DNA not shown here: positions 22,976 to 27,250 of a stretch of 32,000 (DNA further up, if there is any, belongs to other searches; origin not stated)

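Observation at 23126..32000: bcsA-bcsB-bcsZ operon completed by a 1,314-aa SPOR-like/TPR/unknown-domain protein instead of canonical BcsC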

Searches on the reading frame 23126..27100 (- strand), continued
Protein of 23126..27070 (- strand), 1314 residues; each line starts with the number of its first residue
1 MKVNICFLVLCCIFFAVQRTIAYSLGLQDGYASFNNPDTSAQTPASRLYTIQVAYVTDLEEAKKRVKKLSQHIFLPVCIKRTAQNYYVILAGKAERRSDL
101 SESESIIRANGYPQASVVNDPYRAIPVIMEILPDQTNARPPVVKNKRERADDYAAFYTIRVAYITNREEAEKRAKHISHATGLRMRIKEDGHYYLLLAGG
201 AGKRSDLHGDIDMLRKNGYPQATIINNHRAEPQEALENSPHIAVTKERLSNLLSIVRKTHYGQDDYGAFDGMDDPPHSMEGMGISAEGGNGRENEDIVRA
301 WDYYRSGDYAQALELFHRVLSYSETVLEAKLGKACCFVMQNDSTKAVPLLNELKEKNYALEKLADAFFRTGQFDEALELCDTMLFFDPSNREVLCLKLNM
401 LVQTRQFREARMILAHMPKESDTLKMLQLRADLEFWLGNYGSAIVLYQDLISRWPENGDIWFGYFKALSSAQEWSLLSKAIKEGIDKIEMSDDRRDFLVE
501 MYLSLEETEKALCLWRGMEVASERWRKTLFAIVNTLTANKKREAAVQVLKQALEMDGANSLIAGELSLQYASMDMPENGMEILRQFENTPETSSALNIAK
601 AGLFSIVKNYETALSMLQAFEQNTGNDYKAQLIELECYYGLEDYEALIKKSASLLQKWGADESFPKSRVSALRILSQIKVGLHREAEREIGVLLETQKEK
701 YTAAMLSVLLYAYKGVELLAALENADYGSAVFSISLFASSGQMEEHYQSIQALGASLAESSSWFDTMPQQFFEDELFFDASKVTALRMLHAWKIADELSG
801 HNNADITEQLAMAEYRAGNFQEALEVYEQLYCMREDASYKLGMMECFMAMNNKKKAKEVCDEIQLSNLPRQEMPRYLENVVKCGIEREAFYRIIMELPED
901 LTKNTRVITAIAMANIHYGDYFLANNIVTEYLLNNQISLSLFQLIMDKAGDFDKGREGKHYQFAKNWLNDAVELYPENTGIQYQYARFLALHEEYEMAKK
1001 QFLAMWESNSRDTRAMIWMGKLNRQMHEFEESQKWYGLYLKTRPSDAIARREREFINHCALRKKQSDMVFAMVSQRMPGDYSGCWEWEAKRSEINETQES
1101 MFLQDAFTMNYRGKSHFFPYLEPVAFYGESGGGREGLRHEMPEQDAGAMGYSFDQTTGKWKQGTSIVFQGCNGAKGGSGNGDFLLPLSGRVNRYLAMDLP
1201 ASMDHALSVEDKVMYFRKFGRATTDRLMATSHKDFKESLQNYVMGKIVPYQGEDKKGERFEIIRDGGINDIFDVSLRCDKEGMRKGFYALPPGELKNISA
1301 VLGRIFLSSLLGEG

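Call 35: list_cluster_members(proteins=[window:23126-27070:-, window:23126-27100:-, P0008])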
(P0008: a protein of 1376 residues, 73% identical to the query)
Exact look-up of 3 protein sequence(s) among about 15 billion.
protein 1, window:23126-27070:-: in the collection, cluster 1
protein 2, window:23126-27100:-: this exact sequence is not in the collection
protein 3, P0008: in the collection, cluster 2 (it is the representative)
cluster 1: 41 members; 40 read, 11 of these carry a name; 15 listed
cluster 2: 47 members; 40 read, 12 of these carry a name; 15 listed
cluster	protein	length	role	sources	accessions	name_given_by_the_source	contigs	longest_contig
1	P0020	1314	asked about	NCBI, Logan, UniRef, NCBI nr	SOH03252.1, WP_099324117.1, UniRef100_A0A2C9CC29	tetratricopeptide repeat protein [Candidatus Kuenenia stuttgartiensis] | Tetratricopeptide repeat protein n=1 Tax=Kuenenia stuttgartiensis TaxID=174633 ...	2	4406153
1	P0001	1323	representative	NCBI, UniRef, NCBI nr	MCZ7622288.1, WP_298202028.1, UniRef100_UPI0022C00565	MAG: tetratricopeptide repeat protein [Candidatus Kuenenia sp.] | tetratricopeptide repeat protein n=1 Tax=Candidatus Kuenenia sp. TaxID=2499824 ... | tetratricopeptide repeat protein [Candidatus Kuenenia sp.]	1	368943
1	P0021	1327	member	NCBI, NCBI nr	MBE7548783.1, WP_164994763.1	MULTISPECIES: tetratricopeptide repeat protein [Candidatus Kuenenia] | tetratricopeptide repeat protein [Candidatus Kuenenia stuttgartiensis]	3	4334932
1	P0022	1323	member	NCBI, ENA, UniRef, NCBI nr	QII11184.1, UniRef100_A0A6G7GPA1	tetratricopeptide repeat protein [Candidatus Kuenenia stuttgartiensis] | Tetratricopeptide repeat protein n=2 Tax=Candidatus Brocadiaceae TaxID=1127830 ...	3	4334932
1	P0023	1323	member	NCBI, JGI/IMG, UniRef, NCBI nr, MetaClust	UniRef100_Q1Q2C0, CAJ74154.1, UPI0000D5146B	SPOR domain-containing protein n=2 Tax=Kuenenia stuttgartiensis TaxID=174633 ... | hypothetical protein kuste3392 [Candidatus Kuenenia stuttgartiensis] | status=active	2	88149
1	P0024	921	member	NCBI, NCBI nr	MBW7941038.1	MAG: tetratricopeptide repeat protein, partial [Candidatus Kuenenia stuttgartiensis] | tetratricopeptide repeat protein [Candidatus Kuenenia stuttgartiensis]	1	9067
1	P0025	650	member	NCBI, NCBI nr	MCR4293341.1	MAG: tetratricopeptide repeat protein, partial [Candidatus Kuenenia sp.] | tetratricopeptide repeat protein [Candidatus Kuenenia sp.]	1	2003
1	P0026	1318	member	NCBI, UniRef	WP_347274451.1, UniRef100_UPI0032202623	tetratricopeptide repeat protein [Candidatus Kuenenia sp.] | tetratricopeptide repeat protein n=1 Tax=Candidatus Kuenenia sp. TaxID=2499824 ...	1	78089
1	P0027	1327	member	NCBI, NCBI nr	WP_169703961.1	tetratricopeptide repeat protein [Candidatus Kuenenia stuttgartensis] | tetratricopeptide repeat protein [Candidatus Kuenenia stuttgartiensis]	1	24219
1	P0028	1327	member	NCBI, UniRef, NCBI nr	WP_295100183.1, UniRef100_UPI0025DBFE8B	tetratricopeptide repeat protein [uncultured Candidatus Kuenenia sp.] | tetratricopeptide repeat protein n=1 Tax=uncultured Candidatus Kuenenia sp. TaxID=1048336 ...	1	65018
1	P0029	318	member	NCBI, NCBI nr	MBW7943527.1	MAG: hypothetical protein H3C64_14360 [Candidatus Kuenenia stuttgartiensis] | hypothetical protein [Candidatus Kuenenia stuttgartiensis]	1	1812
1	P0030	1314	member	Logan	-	-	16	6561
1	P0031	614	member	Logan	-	-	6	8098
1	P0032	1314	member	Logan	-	-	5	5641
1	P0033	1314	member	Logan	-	-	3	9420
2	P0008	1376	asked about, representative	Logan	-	-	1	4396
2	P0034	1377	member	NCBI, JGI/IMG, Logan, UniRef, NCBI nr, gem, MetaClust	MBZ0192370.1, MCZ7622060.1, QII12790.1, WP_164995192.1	hypothetical protein KsCSTR_34110 [Candidatus Kuenenia stuttgartiensis] | Tetratricopeptide repeat protein n=2 Tax=Candidatus Kuenenia TaxID=380738 ... | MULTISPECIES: tetratricopeptide repeat protein [Kuenenia]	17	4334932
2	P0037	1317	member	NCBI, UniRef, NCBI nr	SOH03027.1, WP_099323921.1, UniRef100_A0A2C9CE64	tetratricopeptide repeat protein [Candidatus Kuenenia stuttgartiensis] | Tetratricopeptide repeat protein n=1 Tax=Kuenenia stuttgartiensis TaxID=174633 ...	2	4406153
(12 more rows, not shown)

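Call 37: find_encoding_contigs(protein=P0037, flank=10000, max_places=3)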
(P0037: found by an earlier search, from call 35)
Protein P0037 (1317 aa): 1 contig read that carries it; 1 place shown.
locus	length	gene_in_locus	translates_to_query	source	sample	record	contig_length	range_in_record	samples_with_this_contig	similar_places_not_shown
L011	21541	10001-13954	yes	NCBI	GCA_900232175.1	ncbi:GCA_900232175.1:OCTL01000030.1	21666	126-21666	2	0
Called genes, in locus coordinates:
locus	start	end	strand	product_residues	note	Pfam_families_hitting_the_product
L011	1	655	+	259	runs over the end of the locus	PF02080:TrkA_C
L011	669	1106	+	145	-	PF00939:Na_sulph_symp, PF03600:CitMHS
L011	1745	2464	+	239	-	-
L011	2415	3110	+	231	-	PF20539:DUF6754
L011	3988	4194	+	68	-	-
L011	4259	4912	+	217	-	-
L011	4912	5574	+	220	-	-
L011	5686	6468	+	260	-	-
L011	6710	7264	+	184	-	PF05711:TylF (weak), PF13578:Methyltransf_24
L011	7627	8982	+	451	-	PF00884:Sulfatase, PF01663:Phosphodiest (faint), PF16347:SGSH_C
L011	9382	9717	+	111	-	-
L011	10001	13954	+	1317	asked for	PF07719:TPR_2 (faint), PF12895:ANAPC3 (faint), PF13174:TPR_6 (faint), PF13424:TPR_12 (faint), PF13428:TPR_14 (faint), PF13432:TPR_16 (faint), PF13431:TPR_17 (faint), PF14559:TPR_19 (faint)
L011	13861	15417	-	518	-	-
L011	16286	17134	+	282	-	-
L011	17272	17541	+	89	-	PF10082:BBP2_2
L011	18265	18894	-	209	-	PF02371:Transposase_20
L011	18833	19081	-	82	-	-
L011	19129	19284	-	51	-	-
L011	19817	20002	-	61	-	-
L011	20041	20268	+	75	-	PF14236:DruA (weak)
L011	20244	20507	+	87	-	PF14236:DruA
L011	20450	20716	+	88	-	-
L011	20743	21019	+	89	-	-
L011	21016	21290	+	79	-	-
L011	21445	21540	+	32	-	?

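Call 41: find_encoding_contigs(protein=P0002, flank=10000, max_places=2)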
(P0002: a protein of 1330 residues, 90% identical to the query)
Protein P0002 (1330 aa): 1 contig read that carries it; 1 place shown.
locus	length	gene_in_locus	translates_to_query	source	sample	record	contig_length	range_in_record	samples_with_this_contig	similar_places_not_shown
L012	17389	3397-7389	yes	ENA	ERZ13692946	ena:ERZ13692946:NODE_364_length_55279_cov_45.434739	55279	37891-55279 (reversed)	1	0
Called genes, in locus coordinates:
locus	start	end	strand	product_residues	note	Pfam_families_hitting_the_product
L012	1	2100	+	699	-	?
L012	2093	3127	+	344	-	PF01270:Glyco_hydro_8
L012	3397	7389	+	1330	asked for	PF05036:SPOR (faint), PF23558:TPR_P4H (faint), PF00515:TPR_1 (faint), PF07719:TPR_2 (faint), PF12895:ANAPC3 (faint), PF13174:TPR_6 (faint), PF13176:TPR_7 (faint), PF13374:TPR_10 (faint), +6 more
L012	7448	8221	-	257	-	PF04060:FeS, PF12654:DUF3786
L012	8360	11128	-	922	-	PF01326:PPDK_N, PF00391:PEP-utilizers, PF02896:PEP-utilizers_C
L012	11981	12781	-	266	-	-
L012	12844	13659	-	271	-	-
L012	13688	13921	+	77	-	-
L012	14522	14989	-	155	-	PF22784:PTP-SAK, PF22785:Tc-R-P, PF00782:DSPc, PF22741:PTP-NADK, PF14566:PTPlike_phytase, PF00102:Y_phosphatase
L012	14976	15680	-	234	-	PF02545:Maf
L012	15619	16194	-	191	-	PF01196:Ribosomal_L17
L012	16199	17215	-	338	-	PF01193:RNA_pol_L, PF01000:RNA_pol_A_bac, PF03118:RNA_pol_A_CTD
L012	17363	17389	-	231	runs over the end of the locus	PF00163:Ribosomal_S4, PF01479:S4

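Call 54: search_protein_families(library=pfam, proteins=[L011:13861-15417:-, L001:5958-7841:+], max_evalue=0.01)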
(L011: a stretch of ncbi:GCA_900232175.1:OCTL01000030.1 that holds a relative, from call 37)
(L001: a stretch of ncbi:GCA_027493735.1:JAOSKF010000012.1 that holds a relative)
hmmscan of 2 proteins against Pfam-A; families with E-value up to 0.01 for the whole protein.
L011:13861-15417:- (518 aa): 1 family
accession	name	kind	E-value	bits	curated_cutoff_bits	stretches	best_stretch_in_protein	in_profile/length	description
PF14947.12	HTH_45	-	0.0056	17.1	25.5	0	467-502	36-69/77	Winged helix-turn-helix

L001:5958-7841:+ (627 aa): 1 family
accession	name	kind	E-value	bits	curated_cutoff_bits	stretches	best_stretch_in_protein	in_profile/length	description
PF01609.27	DDE_Tnp_1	-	1.3e-11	45.1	23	2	245-330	29-110/200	Transposase DDE domain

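Call 62: search_protein_families(library=pfam, proteins=[P0013, P0017, P0019], max_evalue=10)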
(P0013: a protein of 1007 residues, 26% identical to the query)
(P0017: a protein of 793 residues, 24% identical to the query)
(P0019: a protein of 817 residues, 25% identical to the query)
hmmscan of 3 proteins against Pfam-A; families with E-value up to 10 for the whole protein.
P0013 (1007 aa): 38 families (the best 25 are shown)
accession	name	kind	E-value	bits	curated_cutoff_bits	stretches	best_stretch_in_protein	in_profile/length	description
PF14559.12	TPR_19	-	2.9e-47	159.3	25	8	61-124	2-65/68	Tetratricopeptide repeat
PF13428.12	TPR_14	-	8.8e-36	119.1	23.5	13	87-124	4-41/44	Tetratricopeptide repeat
PF13432.12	TPR_16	-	1.2e-35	121.9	32.7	8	56-118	3-65/65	Tetratricopeptide repeat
PF13174.12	TPR_6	-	1e-19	70.2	26.3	5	323-352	2-31/33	Tetratricopeptide repeat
PF07719.23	TPR_2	-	1e-18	66.3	27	5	89-117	6-34/34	Tetratricopeptide repeat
PF24575.1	TPR_Slam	-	3.5e-18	66.4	35.2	6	57-105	54-102/104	Surface lipoprotein assembly modifier, N-terminal TPR repeats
PF13181.12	TPR_8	-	1.1e-13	50.6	25.7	2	89-116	6-33/34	Tetratricopeptide repeat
PF23914.1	TPR_CcmH_CycH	-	1.4e-12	48.2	42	3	65-117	102-154/158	Cytochrome c-type biogenesis protein H TPR domain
PF00515.34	TPR_1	-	1.4e-12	47.3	27.8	4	322-354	2-34/34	Tetratricopeptide repeat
PF13371.12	TPR_9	-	4.3e-11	43.1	35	4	297-357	5-65/73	Tetratricopeptide repeat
PF13424.12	TPR_12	-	1.2e-10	41.9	30.1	3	66-114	26-75/77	Tetratricopeptide repeat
PF25064.1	ARM_TT21_5th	-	6.1e-10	39.9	27.8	3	233-312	15-97/117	TT21 fifth ARM repeats domain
PF13431.12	TPR_17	-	2e-09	37.4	24.4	2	73-105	2-34/34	Tetratricopeptide repeat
PF12895.13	ANAPC3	-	2e-08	34.8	27.2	2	57-108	30-80/82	Anaphase-promoting complex, cyclosome, subunit 3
PF13414.12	TPR_11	-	1.5e-07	31.4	26.8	4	265-297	6-38/42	TPR repeat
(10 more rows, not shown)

P0017 (793 aa): 45 families (the best 25 are shown)
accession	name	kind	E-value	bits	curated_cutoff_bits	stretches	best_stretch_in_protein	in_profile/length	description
PF14559.12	TPR_19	-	1.2e-62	208.5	25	13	586-648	4-66/68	Tetratricopeptide repeat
PF13428.12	TPR_14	-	1e-48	159.1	23.5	16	612-648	6-42/44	Tetratricopeptide repeat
PF13432.12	TPR_16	-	1.9e-41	140.5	32.7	10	168-228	3-63/65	Tetratricopeptide repeat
PF07719.23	TPR_2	-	1.6e-38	128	27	9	749-778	5-34/34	Tetratricopeptide repeat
PF13431.12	TPR_17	-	2e-30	102.9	24.4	5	596-628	2-34/34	Tetratricopeptide repeat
PF00515.34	TPR_1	-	1.3e-29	101.2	27.8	8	576-605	4-33/34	Tetratricopeptide repeat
PF23914.1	TPR_CcmH_CycH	-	5.3e-28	98.3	42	8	392-492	39-142/158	Cytochrome c-type biogenesis protein H TPR domain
PF13424.12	TPR_12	-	3.8e-27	94.7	30.1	10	579-635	16-73/77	Tetratricopeptide repeat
PF12895.13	ANAPC3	-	1.5e-26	92.9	27.2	6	554-632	4-81/82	Anaphase-promoting complex, cyclosome, subunit 3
PF13181.12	TPR_8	-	1.1e-23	81.7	25.7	3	749-777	5-33/34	Tetratricopeptide repeat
PF13414.12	TPR_11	-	2.3e-21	75.6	26.8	4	580-619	1-40/42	TPR repeat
PF25064.1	ARM_TT21_5th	-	4e-21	76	27.8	4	510-568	6-64/117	TT21 fifth ARM repeats domain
PF13174.12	TPR_6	-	2.3e-20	72.2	26.3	6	207-229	11-33/33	Tetratricopeptide repeat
PF25062.1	ARM_TT21_N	-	3.9e-15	56.6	40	6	122-240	93-212/222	Tetratricopeptide repeat protein 21 N-terminal ARM repeat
PF25063.1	ARM_TT21_C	-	5.8e-14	52.9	35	3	284-469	6-196/209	Tetratricopeptide repeat protein 21 C-terminal ARM domain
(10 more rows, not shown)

P0019 (817 aa): 46 families (the best 25 are shown)
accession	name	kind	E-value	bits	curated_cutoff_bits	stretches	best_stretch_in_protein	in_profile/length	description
PF14559.12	TPR_19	-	1.1e-59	199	25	13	463-520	1-58/68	Tetratricopeptide repeat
PF13432.12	TPR_16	-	2.1e-43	146.7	32.7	10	562-621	4-63/65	Tetratricopeptide repeat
PF13428.12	TPR_14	-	2.2e-42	139.5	23.5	12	459-496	7-44/44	Tetratricopeptide repeat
PF23914.1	TPR_CcmH_CycH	-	5.4e-35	121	42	8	408-507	39-141/158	Cytochrome c-type biogenesis protein H TPR domain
PF07719.23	TPR_2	-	3.1e-34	114.7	27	10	730-759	4-33/34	Tetratricopeptide repeat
PF13431.12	TPR_17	-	6.8e-23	79.4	24.4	6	135-164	4-33/34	Tetratricopeptide repeat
PF12895.13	ANAPC3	-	5.1e-21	75.2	27.2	7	157-237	2-81/82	Anaphase-promoting complex, cyclosome, subunit 3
PF13181.12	TPR_8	-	9.3e-19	66.4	25.7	5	182-205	5-28/34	Tetratricopeptide repeat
PF24575.1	TPR_Slam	-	1.7e-17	64.2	35.2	5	212-269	47-104/104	Surface lipoprotein assembly modifier, N-terminal TPR repeats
PF13414.12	TPR_11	-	1.5e-16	60.3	26.8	5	738-774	5-41/42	TPR repeat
PF13176.12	TPR_7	-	4.3e-16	58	27.9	3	664-685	6-29/36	Tetratricopeptide repeat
PF13174.12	TPR_6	-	4.9e-16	58.6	26.3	6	78-108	2-32/33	Tetratricopeptide repeat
PF00515.34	TPR_1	-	2.7e-15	55.9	27.8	6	111-143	2-34/34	Tetratricopeptide repeat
PF13424.12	TPR_12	-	6.8e-13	49.1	30.1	5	77-141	4-76/77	Tetratricopeptide repeat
PF13371.12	TPR_9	-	5.2e-11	42.8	35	2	463-506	5-48/73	Tetratricopeptide repeat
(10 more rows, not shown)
